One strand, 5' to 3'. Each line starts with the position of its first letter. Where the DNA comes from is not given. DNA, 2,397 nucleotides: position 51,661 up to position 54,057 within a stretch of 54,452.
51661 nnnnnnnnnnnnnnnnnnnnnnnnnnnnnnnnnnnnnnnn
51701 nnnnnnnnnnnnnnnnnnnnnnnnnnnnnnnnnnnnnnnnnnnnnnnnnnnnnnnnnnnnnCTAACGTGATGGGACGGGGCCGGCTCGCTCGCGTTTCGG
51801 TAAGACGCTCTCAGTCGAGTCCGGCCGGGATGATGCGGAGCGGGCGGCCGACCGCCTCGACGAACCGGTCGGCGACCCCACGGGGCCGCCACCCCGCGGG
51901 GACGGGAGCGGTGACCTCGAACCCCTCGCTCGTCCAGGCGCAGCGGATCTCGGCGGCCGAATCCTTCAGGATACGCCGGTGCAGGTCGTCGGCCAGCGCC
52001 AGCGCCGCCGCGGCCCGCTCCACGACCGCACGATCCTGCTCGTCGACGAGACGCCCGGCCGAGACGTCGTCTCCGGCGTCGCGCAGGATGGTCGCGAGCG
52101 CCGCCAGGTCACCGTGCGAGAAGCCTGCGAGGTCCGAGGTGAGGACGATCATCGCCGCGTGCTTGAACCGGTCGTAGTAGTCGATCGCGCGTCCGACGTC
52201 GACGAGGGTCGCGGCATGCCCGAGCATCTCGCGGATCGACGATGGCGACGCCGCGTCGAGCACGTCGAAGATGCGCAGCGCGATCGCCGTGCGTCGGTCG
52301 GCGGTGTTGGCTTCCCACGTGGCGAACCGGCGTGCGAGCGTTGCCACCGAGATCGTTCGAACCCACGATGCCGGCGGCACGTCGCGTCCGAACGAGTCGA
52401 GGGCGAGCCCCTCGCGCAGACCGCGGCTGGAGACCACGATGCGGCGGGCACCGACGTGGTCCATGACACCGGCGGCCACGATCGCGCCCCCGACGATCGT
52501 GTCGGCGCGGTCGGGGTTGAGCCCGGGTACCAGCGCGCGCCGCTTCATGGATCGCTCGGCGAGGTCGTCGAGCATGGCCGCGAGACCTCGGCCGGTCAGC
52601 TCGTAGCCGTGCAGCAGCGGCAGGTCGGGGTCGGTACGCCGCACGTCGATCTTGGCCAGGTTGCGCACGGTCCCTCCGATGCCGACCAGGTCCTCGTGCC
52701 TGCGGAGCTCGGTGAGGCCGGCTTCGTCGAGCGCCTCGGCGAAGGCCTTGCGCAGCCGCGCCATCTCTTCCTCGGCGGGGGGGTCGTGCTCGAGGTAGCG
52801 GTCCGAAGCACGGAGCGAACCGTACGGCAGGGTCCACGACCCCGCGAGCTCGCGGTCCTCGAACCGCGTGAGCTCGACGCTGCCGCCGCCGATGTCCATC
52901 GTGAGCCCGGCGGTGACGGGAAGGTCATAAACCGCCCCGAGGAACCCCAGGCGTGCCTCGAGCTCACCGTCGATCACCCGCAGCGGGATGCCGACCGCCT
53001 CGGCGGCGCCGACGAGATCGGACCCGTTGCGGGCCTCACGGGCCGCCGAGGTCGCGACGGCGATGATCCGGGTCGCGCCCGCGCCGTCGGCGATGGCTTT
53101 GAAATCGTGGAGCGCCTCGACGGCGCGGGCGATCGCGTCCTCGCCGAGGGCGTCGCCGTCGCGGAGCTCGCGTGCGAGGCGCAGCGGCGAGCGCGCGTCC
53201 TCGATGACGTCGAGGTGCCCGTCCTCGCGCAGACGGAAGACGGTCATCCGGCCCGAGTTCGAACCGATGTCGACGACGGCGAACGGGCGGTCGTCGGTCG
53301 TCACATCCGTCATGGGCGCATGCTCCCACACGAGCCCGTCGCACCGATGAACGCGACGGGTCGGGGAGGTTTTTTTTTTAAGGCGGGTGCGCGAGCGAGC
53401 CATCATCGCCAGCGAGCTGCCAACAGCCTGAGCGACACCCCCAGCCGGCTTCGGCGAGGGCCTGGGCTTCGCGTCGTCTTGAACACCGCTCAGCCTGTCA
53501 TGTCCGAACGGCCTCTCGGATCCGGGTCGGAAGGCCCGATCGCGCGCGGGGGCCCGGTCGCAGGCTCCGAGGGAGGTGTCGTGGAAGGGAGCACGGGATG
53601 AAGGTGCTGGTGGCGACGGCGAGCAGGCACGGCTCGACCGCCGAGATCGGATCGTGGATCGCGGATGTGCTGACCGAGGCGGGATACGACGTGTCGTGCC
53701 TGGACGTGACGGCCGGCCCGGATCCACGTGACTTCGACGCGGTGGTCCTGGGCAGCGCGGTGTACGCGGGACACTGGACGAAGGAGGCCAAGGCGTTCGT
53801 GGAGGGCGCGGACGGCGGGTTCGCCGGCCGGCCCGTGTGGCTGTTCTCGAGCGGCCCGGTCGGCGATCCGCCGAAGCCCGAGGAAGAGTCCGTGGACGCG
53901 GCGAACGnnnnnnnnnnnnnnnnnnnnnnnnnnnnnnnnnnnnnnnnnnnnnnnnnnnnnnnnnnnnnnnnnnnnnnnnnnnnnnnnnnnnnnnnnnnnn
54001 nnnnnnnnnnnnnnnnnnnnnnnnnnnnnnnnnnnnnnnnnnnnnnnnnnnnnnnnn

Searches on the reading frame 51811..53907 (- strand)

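Call 57: search_protein_families(library=pfam, proteins=[window:51811-53907:-], max_evalue=0.0001)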
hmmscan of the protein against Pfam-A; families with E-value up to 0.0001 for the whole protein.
window:51811-53907:- (698 aa): 2 families
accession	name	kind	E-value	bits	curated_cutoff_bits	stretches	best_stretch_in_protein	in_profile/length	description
PF02541.22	Ppx-GppA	-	2.9e-52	178.3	27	1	228-506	6-282/285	Ppx/GppA phosphatase family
PF21447.3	Ppx-GppA_III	-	4.4e-10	40.1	27.3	1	516-650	1-140/177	Ppx/GppA phosphatase, domain III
